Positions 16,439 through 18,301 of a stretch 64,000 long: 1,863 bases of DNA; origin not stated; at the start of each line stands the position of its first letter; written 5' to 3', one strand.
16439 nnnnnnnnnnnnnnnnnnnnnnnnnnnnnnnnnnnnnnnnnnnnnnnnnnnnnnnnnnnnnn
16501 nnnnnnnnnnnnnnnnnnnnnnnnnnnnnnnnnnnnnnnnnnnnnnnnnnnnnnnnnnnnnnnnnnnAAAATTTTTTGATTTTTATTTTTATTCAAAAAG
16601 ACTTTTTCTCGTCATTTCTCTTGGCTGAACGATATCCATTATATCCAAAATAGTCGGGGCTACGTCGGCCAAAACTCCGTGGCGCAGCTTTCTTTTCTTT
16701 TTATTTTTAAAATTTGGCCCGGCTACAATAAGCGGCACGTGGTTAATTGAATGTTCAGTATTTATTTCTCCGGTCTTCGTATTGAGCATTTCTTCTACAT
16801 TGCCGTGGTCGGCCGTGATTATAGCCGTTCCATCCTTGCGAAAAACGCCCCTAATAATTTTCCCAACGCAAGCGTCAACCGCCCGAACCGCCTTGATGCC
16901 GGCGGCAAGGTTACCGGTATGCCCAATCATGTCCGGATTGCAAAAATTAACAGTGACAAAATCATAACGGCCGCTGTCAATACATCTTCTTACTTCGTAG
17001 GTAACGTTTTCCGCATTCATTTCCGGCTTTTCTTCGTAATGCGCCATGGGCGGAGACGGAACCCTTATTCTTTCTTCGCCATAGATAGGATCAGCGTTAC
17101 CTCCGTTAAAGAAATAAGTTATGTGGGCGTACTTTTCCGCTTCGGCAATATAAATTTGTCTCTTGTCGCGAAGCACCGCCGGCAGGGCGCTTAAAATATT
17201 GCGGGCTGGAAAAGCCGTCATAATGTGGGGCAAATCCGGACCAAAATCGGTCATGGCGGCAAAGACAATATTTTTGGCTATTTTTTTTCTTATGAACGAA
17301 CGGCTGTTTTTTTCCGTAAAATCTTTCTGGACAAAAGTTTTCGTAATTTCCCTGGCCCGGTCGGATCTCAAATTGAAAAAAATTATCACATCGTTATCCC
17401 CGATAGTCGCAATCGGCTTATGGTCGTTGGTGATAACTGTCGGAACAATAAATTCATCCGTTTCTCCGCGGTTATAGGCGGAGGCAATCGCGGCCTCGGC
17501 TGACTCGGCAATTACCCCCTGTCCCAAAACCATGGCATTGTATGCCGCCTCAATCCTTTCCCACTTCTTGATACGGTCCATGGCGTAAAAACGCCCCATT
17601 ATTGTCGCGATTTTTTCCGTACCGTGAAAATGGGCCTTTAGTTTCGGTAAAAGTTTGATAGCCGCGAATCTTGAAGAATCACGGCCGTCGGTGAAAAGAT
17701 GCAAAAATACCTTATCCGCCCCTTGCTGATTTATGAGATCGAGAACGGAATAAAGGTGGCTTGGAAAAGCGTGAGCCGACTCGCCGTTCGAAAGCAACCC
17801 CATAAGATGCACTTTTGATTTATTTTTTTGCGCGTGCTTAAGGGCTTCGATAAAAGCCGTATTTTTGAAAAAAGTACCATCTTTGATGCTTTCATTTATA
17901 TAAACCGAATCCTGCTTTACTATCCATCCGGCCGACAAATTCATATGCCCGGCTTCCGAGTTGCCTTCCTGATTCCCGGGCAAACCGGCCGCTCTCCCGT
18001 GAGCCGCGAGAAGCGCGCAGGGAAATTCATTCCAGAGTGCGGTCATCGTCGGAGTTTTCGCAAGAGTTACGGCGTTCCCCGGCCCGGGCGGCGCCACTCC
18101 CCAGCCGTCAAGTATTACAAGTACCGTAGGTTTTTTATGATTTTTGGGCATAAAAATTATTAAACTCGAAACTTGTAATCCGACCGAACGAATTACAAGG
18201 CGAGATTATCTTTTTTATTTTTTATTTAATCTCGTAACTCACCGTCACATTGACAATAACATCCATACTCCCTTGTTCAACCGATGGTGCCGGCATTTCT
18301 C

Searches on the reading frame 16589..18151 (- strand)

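Call 89: search_protein_families(library=pfam, proteins=[window:16589-18151:-], max_evalue=0.00001)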
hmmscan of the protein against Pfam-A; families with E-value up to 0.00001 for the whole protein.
window:16589-18151:- (520 aa): 3 families
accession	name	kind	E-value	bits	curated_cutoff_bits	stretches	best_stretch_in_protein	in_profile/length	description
PF06415.18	iPGM_N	-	3.2e-68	229.9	27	1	85-303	1-215/217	BPG-independent PGAM N-terminus (iPGM_N)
PF01676.23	Metalloenzyme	-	3.2e-67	227.1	24.3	1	7-506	1-249/252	Metalloenzyme superfamily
PF01663.27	Phosphodiest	-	7e-06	26.3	23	0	387-464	157-233/342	Type I phosphodiesterase / nucleotide pyrophosphatase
